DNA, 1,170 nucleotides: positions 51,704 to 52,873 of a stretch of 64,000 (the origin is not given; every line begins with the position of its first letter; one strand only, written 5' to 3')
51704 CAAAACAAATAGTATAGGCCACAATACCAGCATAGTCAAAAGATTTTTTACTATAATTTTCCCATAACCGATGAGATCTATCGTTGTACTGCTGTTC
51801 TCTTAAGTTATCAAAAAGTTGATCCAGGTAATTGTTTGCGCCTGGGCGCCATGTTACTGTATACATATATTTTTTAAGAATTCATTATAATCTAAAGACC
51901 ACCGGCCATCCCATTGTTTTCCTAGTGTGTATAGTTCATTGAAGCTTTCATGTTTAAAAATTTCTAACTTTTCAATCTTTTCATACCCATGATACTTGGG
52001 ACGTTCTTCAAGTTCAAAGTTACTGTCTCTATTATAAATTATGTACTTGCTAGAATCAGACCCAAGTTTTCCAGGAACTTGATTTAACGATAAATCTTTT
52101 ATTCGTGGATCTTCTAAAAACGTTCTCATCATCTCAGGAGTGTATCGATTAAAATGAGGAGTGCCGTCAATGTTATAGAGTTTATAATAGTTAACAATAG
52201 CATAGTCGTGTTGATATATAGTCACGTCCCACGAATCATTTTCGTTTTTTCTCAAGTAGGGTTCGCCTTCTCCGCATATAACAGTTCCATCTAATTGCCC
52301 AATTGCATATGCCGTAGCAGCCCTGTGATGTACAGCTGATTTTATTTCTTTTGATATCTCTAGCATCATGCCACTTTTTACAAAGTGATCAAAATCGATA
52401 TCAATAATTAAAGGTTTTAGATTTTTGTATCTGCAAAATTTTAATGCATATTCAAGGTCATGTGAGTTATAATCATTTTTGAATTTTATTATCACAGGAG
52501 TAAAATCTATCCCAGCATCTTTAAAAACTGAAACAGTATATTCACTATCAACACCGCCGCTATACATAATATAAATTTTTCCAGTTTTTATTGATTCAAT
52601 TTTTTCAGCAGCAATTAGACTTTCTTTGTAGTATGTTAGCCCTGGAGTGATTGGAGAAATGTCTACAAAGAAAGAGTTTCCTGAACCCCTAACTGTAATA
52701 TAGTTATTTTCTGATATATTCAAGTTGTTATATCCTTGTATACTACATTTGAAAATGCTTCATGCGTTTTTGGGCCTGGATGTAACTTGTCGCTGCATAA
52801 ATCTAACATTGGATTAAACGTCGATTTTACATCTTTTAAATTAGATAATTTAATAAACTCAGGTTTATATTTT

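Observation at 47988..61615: Four divergent PP-loop (SGGxDS) ATPase paralogues in one operon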

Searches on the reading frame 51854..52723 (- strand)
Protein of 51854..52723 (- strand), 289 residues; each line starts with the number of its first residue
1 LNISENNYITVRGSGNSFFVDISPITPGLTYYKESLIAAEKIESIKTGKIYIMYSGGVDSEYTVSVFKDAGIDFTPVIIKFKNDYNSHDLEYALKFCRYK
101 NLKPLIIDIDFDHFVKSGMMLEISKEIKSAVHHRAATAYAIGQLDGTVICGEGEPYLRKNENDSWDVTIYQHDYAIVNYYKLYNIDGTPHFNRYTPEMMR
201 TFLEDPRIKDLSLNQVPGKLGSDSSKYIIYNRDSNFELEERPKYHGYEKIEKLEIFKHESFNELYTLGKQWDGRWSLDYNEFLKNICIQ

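Call 3: search_protein_families(library=pfam, proteins=[window:51854-52723:-], max_evalue=1)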
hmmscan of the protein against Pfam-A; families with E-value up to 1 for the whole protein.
window:51854-52723:- (289 aa): 3 families
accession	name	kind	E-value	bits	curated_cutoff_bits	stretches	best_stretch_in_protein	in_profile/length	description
PF06508.19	QueC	-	0.0021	18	22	1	52-129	4-80/210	Queuosine biosynthesis protein QueC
PF03054.22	tRNA_Me_trans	-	0.015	15.4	20.6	1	49-92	2-45/202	tRNA methyl transferase HUP domain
PF09639.16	YjcQ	-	0.051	14.2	23.3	1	99-161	18-80/95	YjcQ protein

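Call 7: search_protein_families(library=phrogs, proteins=[window:51854-52723:-], max_evalue=0.01)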
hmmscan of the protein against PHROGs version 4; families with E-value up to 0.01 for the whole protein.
window:51854-52723:- (289 aa): 1 family
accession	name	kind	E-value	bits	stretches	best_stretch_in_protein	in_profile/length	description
phrog_1550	-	moron, auxiliary metabolic gene and host takeover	0.0015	18.4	1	44-117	142-216/418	QueC-like queuosine biosynthesis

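Call 13: search_protein_families(library=ncbifam, proteins=[window:51854-52723:-], max_evalue=0.1)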
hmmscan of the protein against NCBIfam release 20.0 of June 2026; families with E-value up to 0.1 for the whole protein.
window:51854-52723:- (289 aa): 7 families
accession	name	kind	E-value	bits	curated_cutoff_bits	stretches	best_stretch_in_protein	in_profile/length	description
NF001138.1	PRK00143.1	equivalog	0.00019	20.5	284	1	49-89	1-41/345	tRNA 2-thiouridine(34) synthase MnmA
NF006805.0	PRK09318.1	equivalog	0.0014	17.7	486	1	60-128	130-199/387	bifunctional 3,4-dihydroxy-2-butanone-4-phosphate synthase/GTP cyclohydrolase II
TIGR00420.1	trmU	equivalog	0.014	14.2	236.95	0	49-92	2-45/351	tRNA 2-thiouridine(34) synthase MnmA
TIGR00364.1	TIGR00364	equivalog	0.025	14.1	150.3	1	52-131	3-81/201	7-cyano-7-deazaguanine synthase QueC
NF038212.1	argG_rel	exception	0.038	12.8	425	1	46-93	13-61/381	argininosuccinate synthase-related protein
NF010587.0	PRK13980.1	equivalog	0.039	13.2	255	1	40-153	24-140/267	NAD+ synthase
TIGR00268.2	TIGR00268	equivalog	0.081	12.2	150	0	46-108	12-75/259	ATP-dependent sacrificial sulfur transferase LarE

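Call 14: search_solved_structures(query=window:51854-52723:-, max_evalue=10)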
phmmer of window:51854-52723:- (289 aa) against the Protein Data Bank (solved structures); distinct sequences matched with E-value up to 10: 2.
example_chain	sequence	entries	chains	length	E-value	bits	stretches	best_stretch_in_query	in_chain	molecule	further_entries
3p52_A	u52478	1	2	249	0.13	14.8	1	39-150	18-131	NH(3)-dependent NAD(+) synthetase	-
5ykz_A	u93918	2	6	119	1.7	11.1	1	7-96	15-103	Capsid protein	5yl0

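Call 42: search_dna_similar(query=window:51854-52723:-, collection=phages, mode=protein, max_evalue=0.01, max_rows=15)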
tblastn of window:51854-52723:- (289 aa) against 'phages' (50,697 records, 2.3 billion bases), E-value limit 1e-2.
No match.

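Call 99: search_protein_representatives(protein=window:51854-52723:-)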
Query: 289 residues. Proteins with E-value up to 0.001 (for the whole library): 1147; up to 1e-10: 463; up to 1e-30: 41. The best 150 are listed.
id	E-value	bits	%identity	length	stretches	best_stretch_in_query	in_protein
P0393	1.9e-86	306.4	49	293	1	3-285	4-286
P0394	7.1e-82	291.4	50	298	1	3-284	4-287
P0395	1.2e-71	257.8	46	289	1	4-286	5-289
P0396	9.2e-69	248.4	43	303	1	5-283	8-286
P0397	1.9e-65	237.5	41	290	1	2-286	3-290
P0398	4.9e-65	236.2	40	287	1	2-283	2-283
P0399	1.3e-63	231.5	49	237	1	8-226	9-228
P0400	3.4e-63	230.1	40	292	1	2-283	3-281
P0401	3.3e-62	226.8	41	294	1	4-284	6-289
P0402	8.3e-60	219.0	39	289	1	3-283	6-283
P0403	1.2e-59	218.5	38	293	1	1-283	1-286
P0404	2.7e-58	214.0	39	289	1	1-286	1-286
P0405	8.0e-58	212.5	40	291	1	5-286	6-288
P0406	2.9e-56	207.3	42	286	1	1-285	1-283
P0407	1.8e-55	204.8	36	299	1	5-285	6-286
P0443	2.1e-26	109.4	35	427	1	48-266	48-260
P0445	3.0e-26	108.8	33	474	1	17-283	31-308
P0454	1.4e-25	106.6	29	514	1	30-268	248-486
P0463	2.1e-24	102.8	32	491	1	49-253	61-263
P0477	2.6e-23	99.2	33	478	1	32-270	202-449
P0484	7.3e-23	97.7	31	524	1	31-255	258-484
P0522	7.4e-20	87.9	35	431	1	38-283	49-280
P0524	1.0e-19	87.4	34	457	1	29-254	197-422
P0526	1.1e-19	87.3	32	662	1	47-281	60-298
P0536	1.9e-19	86.5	30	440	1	31-257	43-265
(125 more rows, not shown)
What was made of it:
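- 51854..52723 (-): P2: 289-aa PP-loop protein, short P2/P4 type. 1147 clusters at 50% identity with E<=1e-3 (call 99).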

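Call 100: search_protein_families(library=pfam, proteins=[P0454, P0484, P0477, P0524, P0526, P0445, P0463, P0443, P0536, P0522], max_evalue=0.01)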
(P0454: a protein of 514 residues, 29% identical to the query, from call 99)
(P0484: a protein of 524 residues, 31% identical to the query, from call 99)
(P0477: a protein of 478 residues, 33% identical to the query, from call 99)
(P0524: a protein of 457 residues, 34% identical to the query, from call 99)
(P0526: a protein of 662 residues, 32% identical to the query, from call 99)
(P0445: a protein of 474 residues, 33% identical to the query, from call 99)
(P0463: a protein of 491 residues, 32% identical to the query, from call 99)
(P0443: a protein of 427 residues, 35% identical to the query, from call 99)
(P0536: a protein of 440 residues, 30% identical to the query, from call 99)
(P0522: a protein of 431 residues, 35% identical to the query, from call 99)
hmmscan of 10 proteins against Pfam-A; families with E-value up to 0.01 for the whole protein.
P0454 (514 aa): 0 families

P0484 (524 aa): 1 family
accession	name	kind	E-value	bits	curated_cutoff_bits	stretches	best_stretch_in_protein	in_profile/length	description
PF00583.31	Acetyltransf_1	-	0.00075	20.2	20.7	1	77-136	39-96/116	Acetyltransferase (GNAT) family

P0477 (478 aa): 4 families
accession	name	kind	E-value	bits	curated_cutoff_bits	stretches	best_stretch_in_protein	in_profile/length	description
PF00583.31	Acetyltransf_1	-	8.2e-12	45.9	20.7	1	34-124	21-116/116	Acetyltransferase (GNAT) family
PF13508.13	Acetyltransf_7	-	8.4e-10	39.3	27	1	45-125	3-83/84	Acetyltransferase (GNAT) domain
PF13673.13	Acetyltransf_10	-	6e-07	29.9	23.6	1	45-129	31-112/128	Acetyltransferase (GNAT) domain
PF03054.22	tRNA_Me_trans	-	0.0014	18.8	20.6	1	220-298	3-89/202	tRNA methyl transferase HUP domain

P0524 (457 aa): 1 family
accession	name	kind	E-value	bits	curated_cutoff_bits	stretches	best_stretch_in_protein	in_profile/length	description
PF06508.19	QueC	-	0.0016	18.5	22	1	220-283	4-66/210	Queuosine biosynthesis protein QueC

P0526 (662 aa): 2 families
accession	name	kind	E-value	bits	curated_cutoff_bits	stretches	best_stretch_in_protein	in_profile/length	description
PF00733.27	Asn_synthase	-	0.0061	16.7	21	1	56-162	13-122/354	Asparagine synthase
PF06508.19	QueC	-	0.0091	16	22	0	63-126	2-64/210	Queuosine biosynthesis protein QueC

P0445 (474 aa): 3 families
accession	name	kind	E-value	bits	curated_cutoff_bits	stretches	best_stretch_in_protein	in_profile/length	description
PF00583.31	Acetyltransf_1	-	1.6e-07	32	20.7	1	344-449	8-116/116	Acetyltransferase (GNAT) family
PF13508.13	Acetyltransf_7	-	5.7e-07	30.3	27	1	375-450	5-83/84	Acetyltransferase (GNAT) domain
PF13673.13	Acetyltransf_10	-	2.4e-06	28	23.6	1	374-462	32-119/128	Acetyltransferase (GNAT) domain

P0463 (491 aa): 0 families

P0443 (427 aa): 1 family
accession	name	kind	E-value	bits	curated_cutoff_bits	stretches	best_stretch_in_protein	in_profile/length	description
PF00583.31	Acetyltransf_1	-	0.0027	18.4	20.7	1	302-365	17-83/116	Acetyltransferase (GNAT) family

P0536 (440 aa): 1 family
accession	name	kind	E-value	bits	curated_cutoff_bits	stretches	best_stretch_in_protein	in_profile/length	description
PF13880.12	Acetyltransf_13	-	0.0068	16.6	22.8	0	361-412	11-63/69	ESCO1/2 acetyl-transferase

P0522 (431 aa): 1 family
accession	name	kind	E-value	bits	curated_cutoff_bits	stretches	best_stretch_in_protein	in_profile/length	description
PF06508.19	QueC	-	0.0026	17.7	22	1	63-133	4-75/210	Queuosine biosynthesis protein QueC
